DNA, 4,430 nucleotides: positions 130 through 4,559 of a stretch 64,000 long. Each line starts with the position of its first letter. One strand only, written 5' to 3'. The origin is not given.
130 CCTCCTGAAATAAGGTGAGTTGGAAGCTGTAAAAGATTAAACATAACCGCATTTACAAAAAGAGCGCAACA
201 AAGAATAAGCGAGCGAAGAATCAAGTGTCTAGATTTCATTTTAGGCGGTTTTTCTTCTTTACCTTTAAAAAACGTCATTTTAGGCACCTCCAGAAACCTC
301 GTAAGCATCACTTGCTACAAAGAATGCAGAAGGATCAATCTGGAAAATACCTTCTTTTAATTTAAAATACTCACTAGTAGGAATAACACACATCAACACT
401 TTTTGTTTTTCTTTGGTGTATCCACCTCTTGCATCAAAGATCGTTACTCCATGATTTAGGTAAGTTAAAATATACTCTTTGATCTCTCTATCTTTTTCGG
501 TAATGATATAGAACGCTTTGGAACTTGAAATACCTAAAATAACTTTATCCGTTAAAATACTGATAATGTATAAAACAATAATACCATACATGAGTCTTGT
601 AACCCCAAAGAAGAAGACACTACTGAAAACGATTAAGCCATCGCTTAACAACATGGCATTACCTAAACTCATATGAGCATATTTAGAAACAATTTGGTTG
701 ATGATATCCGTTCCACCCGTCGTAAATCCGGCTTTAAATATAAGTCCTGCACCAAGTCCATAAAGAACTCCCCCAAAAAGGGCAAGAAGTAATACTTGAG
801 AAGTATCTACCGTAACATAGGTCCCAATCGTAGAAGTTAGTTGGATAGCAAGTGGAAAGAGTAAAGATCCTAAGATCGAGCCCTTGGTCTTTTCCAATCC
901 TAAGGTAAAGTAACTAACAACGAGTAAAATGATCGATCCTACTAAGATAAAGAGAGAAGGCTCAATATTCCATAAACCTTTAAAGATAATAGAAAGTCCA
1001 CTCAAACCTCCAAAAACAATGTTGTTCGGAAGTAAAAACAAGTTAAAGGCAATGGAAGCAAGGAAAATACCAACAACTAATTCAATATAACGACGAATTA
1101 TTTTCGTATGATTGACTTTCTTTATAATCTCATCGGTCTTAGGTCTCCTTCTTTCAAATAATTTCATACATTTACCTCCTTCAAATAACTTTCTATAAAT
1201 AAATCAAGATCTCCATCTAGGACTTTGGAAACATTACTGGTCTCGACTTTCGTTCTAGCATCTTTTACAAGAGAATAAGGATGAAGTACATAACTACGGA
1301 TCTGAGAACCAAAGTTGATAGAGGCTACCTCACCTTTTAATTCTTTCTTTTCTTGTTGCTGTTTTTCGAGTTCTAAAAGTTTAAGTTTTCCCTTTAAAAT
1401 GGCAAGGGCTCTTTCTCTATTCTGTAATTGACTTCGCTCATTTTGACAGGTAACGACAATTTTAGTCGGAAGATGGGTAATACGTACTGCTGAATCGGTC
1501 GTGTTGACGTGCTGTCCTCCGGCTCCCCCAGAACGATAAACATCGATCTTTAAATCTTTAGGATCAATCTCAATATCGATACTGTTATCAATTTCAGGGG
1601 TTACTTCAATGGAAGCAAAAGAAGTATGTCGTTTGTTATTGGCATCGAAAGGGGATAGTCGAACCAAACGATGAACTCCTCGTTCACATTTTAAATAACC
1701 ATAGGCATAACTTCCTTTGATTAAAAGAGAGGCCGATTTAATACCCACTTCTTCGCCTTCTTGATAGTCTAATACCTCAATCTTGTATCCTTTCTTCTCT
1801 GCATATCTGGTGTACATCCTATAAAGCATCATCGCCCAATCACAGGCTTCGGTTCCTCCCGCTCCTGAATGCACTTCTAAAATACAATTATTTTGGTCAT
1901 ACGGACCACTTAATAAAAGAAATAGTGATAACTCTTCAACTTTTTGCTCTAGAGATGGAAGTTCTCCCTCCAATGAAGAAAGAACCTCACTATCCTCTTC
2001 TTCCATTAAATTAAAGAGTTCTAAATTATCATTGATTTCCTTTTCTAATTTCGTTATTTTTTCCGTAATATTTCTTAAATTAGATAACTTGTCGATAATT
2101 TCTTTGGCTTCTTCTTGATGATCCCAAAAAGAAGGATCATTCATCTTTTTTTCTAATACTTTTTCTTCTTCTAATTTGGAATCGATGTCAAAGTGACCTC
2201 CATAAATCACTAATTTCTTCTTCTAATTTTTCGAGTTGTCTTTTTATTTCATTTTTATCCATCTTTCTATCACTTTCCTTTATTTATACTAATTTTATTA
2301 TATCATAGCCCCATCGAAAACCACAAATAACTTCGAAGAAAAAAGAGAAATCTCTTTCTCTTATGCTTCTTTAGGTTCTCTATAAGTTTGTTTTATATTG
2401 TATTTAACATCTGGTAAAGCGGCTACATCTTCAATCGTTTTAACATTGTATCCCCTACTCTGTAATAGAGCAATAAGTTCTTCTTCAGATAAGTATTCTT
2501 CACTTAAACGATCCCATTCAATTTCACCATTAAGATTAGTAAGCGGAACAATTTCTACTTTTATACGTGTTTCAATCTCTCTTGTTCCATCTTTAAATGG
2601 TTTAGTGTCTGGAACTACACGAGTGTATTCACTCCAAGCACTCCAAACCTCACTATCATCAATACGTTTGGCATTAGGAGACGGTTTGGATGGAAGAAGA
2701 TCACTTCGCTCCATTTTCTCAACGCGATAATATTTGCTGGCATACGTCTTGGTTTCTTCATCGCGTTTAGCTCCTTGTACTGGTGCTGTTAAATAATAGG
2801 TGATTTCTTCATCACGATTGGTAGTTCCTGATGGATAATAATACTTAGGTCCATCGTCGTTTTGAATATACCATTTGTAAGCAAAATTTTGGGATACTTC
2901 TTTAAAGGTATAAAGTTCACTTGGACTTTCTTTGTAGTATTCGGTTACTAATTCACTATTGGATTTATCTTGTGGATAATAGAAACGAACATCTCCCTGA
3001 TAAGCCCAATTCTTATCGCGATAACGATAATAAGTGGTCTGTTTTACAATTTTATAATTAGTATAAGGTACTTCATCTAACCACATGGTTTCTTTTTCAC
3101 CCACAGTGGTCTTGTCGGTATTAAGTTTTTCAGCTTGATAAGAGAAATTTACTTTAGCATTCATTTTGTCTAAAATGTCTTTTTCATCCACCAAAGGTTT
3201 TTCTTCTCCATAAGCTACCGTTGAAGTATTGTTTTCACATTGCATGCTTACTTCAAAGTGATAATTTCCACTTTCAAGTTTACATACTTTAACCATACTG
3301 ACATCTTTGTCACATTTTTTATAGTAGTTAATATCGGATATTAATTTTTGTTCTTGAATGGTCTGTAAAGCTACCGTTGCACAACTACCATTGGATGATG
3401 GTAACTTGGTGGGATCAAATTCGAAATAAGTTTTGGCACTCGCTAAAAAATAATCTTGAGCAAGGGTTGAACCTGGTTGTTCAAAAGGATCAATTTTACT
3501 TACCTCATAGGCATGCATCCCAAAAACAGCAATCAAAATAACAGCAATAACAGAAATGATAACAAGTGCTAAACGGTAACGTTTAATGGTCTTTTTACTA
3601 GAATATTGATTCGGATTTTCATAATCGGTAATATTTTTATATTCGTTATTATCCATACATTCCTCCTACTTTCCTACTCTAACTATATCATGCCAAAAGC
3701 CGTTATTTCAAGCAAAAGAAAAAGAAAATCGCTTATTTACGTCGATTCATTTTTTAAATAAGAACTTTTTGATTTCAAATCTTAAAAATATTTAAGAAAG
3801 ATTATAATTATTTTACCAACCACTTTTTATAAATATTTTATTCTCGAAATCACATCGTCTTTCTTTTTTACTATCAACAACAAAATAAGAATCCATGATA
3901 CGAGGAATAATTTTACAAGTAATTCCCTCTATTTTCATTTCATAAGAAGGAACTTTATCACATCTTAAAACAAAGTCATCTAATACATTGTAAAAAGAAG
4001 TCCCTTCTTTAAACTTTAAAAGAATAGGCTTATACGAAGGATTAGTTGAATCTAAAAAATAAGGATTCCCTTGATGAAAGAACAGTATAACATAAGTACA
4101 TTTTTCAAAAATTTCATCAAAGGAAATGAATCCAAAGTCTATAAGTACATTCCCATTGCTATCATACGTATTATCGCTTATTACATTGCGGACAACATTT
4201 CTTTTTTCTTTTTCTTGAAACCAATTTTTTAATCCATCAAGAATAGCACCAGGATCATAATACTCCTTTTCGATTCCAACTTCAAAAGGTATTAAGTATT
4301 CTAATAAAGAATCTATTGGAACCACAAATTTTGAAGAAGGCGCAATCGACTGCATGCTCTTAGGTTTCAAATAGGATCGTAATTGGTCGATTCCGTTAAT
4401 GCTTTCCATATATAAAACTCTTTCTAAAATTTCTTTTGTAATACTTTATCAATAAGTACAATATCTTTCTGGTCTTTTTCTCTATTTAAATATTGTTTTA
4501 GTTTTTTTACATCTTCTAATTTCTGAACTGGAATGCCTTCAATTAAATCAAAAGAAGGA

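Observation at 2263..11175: About 9-kb accessory island inserted between secA and prfB, which are normally adjacent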

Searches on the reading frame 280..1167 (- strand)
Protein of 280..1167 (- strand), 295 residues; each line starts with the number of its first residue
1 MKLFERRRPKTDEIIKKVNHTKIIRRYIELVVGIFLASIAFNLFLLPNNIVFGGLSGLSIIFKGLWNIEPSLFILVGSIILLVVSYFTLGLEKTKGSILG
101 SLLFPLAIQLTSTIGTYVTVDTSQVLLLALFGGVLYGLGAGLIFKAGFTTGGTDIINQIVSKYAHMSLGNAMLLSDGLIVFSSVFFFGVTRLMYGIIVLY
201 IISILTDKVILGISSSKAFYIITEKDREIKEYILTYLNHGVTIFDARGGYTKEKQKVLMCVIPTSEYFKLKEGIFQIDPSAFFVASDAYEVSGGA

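Call 4: search_protein_families(library=pfam, proteins=[window:280-1167:-], max_evalue=0.01)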
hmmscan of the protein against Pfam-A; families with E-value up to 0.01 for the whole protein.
window:280-1167:- (295 aa): 3 families
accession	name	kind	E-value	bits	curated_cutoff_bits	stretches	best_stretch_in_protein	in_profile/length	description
PF02588.21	YitT_membrane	-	1e-51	175.7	24.3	1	27-233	2-204/205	Uncharacterised 5xTM membrane BCR, YitT family COG1284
PF10035.14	DUF2179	-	7.2e-21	74.2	22.8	1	239-293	1-55/55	Uncharacterized protein conserved in bacteria (DUF2179)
PF18831.7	LRR_11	-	0.0044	17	29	0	51-67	8-24/29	Leucine-rich repeat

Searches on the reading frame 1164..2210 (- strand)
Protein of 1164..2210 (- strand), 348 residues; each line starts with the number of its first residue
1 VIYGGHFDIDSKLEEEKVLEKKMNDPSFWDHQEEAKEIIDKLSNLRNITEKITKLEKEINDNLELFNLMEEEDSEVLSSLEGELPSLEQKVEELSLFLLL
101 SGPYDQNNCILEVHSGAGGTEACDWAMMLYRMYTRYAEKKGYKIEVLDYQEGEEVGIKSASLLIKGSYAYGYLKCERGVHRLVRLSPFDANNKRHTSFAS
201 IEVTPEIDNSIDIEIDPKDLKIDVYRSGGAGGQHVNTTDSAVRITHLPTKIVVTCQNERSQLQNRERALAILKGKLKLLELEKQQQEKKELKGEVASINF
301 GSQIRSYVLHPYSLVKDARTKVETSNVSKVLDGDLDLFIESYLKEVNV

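Call 4: search_protein_families(library=pfam, proteins=[window:1164-2210:-], max_evalue=0.01)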
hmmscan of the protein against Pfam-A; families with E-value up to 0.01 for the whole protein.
window:1164-2210:- (348 aa): 3 families
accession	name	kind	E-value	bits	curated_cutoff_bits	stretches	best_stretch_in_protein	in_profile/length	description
PF03462.23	PCRF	-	3.6e-62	210.1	24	1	16-201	5-194/194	PCRF domain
PF00472.26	RF-1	-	2.3e-41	140.8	35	1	210-319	2-116/116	RF-1 domain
PF18117.6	EDS1_EP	-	0.0022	18.1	23.1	1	12-68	118-178/211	Enhanced disease susceptibility 1 protein EP domain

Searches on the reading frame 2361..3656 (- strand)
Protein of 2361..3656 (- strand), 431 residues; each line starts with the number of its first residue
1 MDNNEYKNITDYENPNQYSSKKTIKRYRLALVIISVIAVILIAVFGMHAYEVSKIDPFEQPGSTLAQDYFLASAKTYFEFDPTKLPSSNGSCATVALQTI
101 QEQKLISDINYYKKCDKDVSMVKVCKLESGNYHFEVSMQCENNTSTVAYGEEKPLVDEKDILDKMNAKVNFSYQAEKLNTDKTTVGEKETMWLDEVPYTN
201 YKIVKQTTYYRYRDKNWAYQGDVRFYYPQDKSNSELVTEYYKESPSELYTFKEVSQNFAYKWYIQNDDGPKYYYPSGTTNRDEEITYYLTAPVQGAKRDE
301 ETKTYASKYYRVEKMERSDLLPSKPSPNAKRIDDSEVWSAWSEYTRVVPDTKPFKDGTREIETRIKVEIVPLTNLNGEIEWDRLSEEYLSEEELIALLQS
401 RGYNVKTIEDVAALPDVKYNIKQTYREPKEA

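Call 3: search_protein_families(library=pfam, proteins=[window:2361-3656:-], max_evalue=0.01)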
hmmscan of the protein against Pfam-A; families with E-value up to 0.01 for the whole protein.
window:2361-3656:- (431 aa): 0 families
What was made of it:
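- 2361..3656 (-): 431-aa N-terminally membrane-anchored, Tyr-rich protein. It belongs to a family of about 91 sequence clusters and is evolving like a core gene. No Pfam family (call 3).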

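Call 11: search_protein_families(library=padloc, proteins=[window:2361-3656:-], max_evalue=0.01)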
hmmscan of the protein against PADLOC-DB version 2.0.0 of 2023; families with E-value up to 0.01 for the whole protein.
window:2361-3656:- (431 aa): 0 families

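Call 13: search_protein_families(library=ncbifam, proteins=[window:2361-3656:-], max_evalue=0.05)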
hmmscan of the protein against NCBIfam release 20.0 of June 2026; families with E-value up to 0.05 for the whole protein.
window:2361-3656:- (431 aa): 0 families

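Call 14: search_protein_families(library=phrogs, proteins=[window:2361-3656:-], max_evalue=0.05)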
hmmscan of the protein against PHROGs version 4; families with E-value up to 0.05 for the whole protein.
window:2361-3656:- (431 aa): 0 families

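Call 50: search_protein_representatives(protein=window:2361-3656:-)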
Query: 431 residues. Proteins with E-value up to 0.001 (for the whole library): 91; up to 1e-10: 58; up to 1e-30: 28. The best 91 are listed.
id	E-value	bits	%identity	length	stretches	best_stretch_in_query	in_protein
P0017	1.1e-142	492.3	53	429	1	1-429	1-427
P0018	1.6e-88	313.9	61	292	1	199-428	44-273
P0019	2.0e-63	231.2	61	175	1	4-177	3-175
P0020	2.7e-63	230.8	37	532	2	29-267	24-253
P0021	7.0e-58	213.0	37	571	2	65-276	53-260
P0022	1.9e-56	208.2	33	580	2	4-308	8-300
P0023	2.3e-55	204.7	37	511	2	67-275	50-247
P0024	2.6e-54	201.2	36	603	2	10-277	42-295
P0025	3.3e-54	200.9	32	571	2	11-278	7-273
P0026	6.6e-49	183.4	34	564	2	9-284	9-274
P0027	3.7e-48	181.0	32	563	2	4-266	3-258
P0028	6.3e-48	180.2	34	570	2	21-268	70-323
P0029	1.0e-46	176.2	32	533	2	3-268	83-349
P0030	2.0e-46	175.2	34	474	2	39-280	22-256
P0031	1.9e-45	172.0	31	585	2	10-310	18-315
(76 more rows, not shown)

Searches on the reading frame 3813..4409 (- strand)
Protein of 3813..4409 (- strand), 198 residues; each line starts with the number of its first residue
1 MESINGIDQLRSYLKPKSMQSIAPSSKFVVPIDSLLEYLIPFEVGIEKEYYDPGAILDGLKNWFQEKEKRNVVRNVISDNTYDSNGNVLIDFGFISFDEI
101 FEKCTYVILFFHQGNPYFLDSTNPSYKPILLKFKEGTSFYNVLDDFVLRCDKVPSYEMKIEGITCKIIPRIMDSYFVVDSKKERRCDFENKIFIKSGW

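Call 3: search_protein_families(library=pfam, proteins=[window:3813-4409:-], max_evalue=0.01)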
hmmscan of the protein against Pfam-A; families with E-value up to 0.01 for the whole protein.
window:3813-4409:- (198 aa): 0 families

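Call 11: search_protein_families(library=padloc, proteins=[window:3813-4409:-], max_evalue=0.01)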
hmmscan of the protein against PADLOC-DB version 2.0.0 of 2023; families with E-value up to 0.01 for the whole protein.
window:3813-4409:- (198 aa): 0 families

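Call 13: search_protein_families(library=ncbifam, proteins=[window:3813-4409:-], max_evalue=0.05)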
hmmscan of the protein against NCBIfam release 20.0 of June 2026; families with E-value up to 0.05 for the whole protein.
window:3813-4409:- (198 aa): 0 families

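Call 14: search_protein_families(library=phrogs, proteins=[window:3813-4409:-], max_evalue=0.05)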
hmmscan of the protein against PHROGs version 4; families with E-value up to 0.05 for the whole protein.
window:3813-4409:- (198 aa): 1 family
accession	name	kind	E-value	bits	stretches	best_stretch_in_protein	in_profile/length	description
phrog_13312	-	unknown function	0.024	14.5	1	50-102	18-70/375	-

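Call 18: find_related_loci(query=window:3813-4409:-, collection=viral_contigs, flank=8000)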
Query window:3813-4409:- (198 aa) in viral_contigs; peptide patterns used: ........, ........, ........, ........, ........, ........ (x = any residue, [..] = any of these).
13 stretches matched a pattern, but none encodes a relative of the query by tblastn (E <= 1e-3).

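Call 44: find_homologous_proteins(query=window:3813-4409:-, max_evalue=0.001)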
Query window:3813-4409:- (198 aa): 1 proteins with E <= 0.001 among 47 candidates.
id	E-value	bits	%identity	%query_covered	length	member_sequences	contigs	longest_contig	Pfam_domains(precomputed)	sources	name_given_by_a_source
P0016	3.0e-129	447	100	100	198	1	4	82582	-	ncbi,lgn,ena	-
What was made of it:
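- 3813..4409 (-): hyp198: an orphan and the fastest-evolving island gene. The 5.8-billion-protein search returned only the protein itself (call 44).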

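Call 52: predict_structure(protein=window:3813-4409:-)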
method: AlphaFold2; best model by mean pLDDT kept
length: 198 residues; sequences in the alignment: 1
mean_pLDDT: 36.0   pTM: 0.25
mean pLDDT of the five models: 36.0, 32.5, 30.4, 29.0, 27.1
residues with pLDDT >= 90: 0; 70-90: 0; 50-70: 1; < 50: 197
segments of 3 or more residues with pLDDT < 50: 1-50, 52-198
pLDDT, mean of each block of 10 residues (from residue 1): 33 39 37 41 38 48 43 36 44 35 36 34 37 42 37 29 26 29 28 23
secondary structure, 60 per line:
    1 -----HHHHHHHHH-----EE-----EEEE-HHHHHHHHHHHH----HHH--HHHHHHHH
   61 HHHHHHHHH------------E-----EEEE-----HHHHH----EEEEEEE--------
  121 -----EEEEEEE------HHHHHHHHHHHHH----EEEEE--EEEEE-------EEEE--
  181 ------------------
elements in order: H6-14 E27-30 H32-43 H53-69 E88-91 H97-101 E106-112 E126-132 H139-151 E156-160 E163-167 E175-178
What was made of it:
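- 3813..4409 (-): AF2 pLDDT 36 (call 52).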
